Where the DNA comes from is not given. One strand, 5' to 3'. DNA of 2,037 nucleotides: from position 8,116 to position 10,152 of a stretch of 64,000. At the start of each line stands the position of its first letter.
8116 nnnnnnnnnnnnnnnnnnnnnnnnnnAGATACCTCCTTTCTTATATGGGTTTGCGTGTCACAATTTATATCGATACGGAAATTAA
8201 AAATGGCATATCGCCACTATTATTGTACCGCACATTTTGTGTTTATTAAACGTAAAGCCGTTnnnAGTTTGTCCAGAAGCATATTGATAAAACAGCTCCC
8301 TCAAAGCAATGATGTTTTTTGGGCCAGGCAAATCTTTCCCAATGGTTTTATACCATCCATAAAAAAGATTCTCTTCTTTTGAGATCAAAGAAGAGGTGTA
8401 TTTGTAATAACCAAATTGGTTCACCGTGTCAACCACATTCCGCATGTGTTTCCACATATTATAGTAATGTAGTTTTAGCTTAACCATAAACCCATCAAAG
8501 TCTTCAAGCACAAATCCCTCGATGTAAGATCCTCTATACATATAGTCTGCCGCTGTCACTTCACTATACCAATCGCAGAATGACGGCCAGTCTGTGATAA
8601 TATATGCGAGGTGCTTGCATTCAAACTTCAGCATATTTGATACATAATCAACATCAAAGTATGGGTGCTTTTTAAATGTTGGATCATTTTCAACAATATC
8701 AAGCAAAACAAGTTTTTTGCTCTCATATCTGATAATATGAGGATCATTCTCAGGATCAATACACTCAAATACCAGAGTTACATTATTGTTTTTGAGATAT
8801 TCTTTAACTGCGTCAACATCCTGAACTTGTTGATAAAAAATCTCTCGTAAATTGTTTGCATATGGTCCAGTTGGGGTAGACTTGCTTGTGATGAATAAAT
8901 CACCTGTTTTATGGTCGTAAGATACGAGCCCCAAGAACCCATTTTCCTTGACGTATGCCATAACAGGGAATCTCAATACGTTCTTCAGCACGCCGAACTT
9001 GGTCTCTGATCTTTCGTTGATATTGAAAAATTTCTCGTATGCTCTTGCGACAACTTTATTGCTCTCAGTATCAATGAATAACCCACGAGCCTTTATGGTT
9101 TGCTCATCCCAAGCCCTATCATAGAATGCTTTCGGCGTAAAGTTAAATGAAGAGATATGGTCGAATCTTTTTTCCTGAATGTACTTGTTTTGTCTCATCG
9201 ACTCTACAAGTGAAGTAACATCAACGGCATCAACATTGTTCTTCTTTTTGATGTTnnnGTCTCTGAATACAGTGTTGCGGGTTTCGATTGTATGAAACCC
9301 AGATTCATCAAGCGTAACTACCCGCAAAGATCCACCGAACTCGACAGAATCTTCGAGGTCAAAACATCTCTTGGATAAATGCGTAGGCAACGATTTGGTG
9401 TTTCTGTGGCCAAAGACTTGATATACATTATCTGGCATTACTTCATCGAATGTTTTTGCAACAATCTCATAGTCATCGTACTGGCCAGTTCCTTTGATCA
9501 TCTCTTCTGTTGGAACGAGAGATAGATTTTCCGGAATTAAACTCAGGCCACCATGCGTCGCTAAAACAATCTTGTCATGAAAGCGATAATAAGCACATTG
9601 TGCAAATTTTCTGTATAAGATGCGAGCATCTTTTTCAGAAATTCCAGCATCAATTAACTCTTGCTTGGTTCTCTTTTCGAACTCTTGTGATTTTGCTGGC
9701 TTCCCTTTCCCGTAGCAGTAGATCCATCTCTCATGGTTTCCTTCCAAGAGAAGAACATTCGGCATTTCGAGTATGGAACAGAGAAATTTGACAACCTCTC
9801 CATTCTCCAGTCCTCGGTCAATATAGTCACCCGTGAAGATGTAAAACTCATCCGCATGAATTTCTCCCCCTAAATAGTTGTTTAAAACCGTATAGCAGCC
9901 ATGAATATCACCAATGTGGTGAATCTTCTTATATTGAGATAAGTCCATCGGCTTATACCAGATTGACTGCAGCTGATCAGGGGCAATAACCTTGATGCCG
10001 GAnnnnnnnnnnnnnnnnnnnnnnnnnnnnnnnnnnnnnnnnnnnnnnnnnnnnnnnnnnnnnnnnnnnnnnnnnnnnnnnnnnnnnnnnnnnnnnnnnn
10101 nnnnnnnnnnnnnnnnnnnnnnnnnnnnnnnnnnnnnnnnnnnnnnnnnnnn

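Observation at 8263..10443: Bacterial-Pnkp-type three-domain end-healing/sealing enzyme without a Hen1 partner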

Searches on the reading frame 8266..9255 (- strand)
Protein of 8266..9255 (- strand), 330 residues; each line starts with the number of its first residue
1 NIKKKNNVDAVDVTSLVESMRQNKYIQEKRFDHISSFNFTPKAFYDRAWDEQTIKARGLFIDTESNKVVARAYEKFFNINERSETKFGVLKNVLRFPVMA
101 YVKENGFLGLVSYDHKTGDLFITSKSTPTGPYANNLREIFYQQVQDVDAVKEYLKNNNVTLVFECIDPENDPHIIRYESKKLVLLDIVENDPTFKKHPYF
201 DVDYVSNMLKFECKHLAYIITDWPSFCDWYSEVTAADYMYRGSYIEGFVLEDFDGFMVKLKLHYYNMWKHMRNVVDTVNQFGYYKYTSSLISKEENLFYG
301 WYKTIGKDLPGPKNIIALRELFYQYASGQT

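Call 24: search_solved_structures(query=window:8266-9255:-, max_evalue=10, show_alignments=5)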
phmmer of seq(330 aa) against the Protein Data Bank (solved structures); distinct sequences matched with E-value up to 10: 9.
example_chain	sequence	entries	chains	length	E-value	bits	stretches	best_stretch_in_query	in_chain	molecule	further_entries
9qw7_A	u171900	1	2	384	8.5e-12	48.3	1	55-275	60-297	tRNA ligase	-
6n0v_A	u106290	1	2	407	2.3e-07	33.8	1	54-250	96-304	tRNA ligase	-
6n67_A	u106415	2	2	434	2.7e-07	33.5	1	54-250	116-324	tRNA ligase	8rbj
9r3w_A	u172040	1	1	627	5.9e-07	32.4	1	54-250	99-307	tRNA ligase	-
6n0t_A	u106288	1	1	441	1.9e-06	30.7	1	54-250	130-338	tRNA ligase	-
3nx3_A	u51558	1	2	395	1.2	11.7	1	37-170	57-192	Acetylornithine aminotransferase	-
7uw9_F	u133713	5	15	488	1.3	11.6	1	184-239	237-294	V-type proton ATPase subunit B2 | Vacuolar proton pump subunit B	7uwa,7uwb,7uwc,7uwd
36qu_F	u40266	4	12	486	1.3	11.5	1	184-239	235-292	V-type proton ATPase subunit B1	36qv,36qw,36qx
9ygm_Sa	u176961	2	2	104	1.4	11.5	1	2-68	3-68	40S ribosomal protein eS25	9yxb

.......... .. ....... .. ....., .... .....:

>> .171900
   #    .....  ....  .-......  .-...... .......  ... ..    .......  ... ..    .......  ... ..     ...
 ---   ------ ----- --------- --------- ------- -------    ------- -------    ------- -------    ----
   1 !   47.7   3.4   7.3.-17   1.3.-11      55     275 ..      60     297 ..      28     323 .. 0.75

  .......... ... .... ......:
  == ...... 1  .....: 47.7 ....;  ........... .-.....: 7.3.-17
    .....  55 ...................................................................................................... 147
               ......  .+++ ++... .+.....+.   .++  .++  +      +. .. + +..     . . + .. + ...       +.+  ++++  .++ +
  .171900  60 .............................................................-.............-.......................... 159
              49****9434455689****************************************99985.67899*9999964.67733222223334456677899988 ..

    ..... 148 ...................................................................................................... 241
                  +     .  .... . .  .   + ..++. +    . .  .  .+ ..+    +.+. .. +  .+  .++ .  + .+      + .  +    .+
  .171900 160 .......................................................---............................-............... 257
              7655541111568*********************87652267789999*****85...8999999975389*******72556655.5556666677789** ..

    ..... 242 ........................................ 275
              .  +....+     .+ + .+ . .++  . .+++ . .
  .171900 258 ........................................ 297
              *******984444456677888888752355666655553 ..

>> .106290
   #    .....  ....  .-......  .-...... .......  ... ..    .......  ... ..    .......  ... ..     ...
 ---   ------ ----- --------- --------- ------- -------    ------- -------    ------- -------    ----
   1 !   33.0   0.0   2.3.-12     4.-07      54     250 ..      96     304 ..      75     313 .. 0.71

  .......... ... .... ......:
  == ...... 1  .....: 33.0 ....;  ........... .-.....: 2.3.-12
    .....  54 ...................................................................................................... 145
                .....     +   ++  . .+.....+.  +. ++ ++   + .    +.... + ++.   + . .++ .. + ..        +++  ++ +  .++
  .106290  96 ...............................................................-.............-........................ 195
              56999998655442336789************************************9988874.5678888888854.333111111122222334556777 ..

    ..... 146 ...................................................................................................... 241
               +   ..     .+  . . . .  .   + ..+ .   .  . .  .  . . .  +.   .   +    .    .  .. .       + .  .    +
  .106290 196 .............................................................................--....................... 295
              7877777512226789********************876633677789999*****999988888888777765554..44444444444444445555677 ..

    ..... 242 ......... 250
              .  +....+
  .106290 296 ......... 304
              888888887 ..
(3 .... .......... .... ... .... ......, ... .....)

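Call 70: search_solved_structures(query=A3, max_evalue=1, show_alignments=5)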
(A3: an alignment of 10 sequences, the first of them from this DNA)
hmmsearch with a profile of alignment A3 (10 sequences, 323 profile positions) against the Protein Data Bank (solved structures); distinct sequences matched with E-value up to 1: 8.
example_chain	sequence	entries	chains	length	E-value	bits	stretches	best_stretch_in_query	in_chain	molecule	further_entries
9qw7_A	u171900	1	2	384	1.9e-30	109.8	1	24-317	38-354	tRNA ligase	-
6n0v_A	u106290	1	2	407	6.3e-23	85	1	43-320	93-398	tRNA ligase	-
6n67_A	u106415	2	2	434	7.8e-23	84.7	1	43-320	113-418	tRNA ligase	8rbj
9r3w_A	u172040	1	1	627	2e-22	83.4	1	43-320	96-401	tRNA ligase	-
6n0t_A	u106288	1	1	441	1.4e-21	80.6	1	43-320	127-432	tRNA ligase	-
2c5u_A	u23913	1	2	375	1.7e-09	40.9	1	46-260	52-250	RNA LIGASE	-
9do4_B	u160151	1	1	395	2e-09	40.7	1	45-260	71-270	RNA ligase 1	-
5tt6_A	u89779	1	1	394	2e-08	37.4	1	46-260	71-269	T4 RNA ligase 1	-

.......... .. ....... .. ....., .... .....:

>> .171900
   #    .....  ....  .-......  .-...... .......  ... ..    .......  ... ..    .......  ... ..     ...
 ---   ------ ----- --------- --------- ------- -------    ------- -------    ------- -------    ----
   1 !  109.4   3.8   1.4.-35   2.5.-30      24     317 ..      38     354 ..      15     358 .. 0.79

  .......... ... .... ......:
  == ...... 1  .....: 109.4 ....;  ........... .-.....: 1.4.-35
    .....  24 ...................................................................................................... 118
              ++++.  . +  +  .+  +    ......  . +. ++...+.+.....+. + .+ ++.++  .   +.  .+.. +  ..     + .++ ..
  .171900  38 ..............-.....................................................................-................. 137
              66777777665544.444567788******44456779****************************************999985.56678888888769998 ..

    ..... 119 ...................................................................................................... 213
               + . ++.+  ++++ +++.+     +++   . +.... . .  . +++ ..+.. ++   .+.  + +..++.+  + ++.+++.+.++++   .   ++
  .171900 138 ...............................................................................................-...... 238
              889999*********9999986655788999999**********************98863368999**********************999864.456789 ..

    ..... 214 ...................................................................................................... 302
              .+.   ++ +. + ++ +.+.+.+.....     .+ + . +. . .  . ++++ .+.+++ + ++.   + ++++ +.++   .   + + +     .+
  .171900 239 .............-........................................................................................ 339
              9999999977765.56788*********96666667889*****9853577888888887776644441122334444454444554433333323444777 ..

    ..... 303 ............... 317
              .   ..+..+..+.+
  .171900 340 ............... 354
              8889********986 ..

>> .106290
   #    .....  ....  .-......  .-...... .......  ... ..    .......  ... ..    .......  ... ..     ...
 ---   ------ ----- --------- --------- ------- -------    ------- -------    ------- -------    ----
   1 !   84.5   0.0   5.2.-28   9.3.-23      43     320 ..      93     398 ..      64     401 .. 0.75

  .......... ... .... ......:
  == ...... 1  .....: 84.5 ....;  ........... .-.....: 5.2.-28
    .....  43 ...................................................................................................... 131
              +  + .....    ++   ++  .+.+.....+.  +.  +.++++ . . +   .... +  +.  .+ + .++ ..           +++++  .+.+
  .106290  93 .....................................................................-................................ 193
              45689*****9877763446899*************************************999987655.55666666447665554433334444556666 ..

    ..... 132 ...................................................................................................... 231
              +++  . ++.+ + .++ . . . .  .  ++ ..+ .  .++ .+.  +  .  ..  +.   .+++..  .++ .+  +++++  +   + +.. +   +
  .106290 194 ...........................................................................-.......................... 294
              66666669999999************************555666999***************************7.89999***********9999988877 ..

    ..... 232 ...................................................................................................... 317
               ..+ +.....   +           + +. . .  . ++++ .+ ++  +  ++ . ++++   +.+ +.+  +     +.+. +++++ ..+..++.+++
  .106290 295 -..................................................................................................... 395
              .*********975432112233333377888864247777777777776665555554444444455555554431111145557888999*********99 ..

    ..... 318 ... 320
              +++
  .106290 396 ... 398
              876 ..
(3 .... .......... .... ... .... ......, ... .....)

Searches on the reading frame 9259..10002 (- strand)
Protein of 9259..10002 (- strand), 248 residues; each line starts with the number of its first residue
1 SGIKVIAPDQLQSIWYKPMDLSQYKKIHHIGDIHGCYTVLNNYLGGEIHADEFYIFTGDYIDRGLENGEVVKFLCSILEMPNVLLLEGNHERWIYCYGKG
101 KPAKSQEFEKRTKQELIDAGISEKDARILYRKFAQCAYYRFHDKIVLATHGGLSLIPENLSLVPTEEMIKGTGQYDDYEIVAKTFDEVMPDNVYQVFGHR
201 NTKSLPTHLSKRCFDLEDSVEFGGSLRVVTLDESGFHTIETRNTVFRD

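Call 25: search_solved_structures(query=window:9259-10002:-, max_evalue=0.0001, show_alignments=3)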
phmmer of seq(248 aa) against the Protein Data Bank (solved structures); distinct sequences matched with E-value up to 0.0001: 75 (the best 60 are shown).
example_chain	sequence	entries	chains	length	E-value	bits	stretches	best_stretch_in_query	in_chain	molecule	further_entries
1g5b_A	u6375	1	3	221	1e-08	38.4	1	15-93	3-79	SERINE/THREONINE PROTEIN PHOSPHATASE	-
7n6g_4D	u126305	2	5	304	9e-07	31.9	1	25-91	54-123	FAP15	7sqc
6tz8_A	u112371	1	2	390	1.8e-06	31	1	27-91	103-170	Serine/threonine-protein phosphatase 2B catalytic subunit A1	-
1s70_A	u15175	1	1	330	2.2e-06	30.7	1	25-91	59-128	Serine/threonine protein phosphatase PP1-beta (or delta) catalytic subunit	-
8pq7_A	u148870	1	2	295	2.9e-06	30.3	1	25-91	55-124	Serine/threonine-protein phosphatase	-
7qwj_A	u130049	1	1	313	3.4e-06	30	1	13-91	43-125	Serine/threonine-protein phosphatase PP1-2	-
8a8f_A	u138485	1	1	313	3.4e-06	30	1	13-91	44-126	Serine/threonine-protein phosphatase PP1-2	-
5b8i_A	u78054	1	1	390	4.8e-06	29.6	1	26-93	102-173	Serine/threonine-protein phosphatase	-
1u32_A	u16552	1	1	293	5e-06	29.5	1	25-91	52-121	Serine/threonine protein phosphatase PP1-gamma catalytic subunit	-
7txh_C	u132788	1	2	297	5e-06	29.5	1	25-91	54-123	Serine/threonine-protein phosphatase PP1-alpha catalytic subunit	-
7t0y_A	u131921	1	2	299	5.1e-06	29.5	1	25-91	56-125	Serine/threonine-protein phosphatase PP1-alpha catalytic subunit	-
3e7a_A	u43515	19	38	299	5.1e-06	29.5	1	25-91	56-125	Serine/threonine-protein phosphatase PP1-alpha catalytic subunit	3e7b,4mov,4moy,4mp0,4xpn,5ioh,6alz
4v0v_A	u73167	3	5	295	5.1e-06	29.5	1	25-91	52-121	SERINE/THREONINE-PROTEIN PHOSPHATASE PP1-GAMMA CATALYTIC SUBUNIT | PROTEIN PHOSPHATASE PP1-GAMMA CATALYTIC SUBUNIT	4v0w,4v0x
3n5u_A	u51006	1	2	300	5.1e-06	29.5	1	25-91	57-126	Serine/threonine-protein phosphatase PP1-alpha catalytic subunit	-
6obs_A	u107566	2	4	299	5.3e-06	29.4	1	25-91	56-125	Serine/threonine-protein phosphatase PP1-alpha catalytic subunit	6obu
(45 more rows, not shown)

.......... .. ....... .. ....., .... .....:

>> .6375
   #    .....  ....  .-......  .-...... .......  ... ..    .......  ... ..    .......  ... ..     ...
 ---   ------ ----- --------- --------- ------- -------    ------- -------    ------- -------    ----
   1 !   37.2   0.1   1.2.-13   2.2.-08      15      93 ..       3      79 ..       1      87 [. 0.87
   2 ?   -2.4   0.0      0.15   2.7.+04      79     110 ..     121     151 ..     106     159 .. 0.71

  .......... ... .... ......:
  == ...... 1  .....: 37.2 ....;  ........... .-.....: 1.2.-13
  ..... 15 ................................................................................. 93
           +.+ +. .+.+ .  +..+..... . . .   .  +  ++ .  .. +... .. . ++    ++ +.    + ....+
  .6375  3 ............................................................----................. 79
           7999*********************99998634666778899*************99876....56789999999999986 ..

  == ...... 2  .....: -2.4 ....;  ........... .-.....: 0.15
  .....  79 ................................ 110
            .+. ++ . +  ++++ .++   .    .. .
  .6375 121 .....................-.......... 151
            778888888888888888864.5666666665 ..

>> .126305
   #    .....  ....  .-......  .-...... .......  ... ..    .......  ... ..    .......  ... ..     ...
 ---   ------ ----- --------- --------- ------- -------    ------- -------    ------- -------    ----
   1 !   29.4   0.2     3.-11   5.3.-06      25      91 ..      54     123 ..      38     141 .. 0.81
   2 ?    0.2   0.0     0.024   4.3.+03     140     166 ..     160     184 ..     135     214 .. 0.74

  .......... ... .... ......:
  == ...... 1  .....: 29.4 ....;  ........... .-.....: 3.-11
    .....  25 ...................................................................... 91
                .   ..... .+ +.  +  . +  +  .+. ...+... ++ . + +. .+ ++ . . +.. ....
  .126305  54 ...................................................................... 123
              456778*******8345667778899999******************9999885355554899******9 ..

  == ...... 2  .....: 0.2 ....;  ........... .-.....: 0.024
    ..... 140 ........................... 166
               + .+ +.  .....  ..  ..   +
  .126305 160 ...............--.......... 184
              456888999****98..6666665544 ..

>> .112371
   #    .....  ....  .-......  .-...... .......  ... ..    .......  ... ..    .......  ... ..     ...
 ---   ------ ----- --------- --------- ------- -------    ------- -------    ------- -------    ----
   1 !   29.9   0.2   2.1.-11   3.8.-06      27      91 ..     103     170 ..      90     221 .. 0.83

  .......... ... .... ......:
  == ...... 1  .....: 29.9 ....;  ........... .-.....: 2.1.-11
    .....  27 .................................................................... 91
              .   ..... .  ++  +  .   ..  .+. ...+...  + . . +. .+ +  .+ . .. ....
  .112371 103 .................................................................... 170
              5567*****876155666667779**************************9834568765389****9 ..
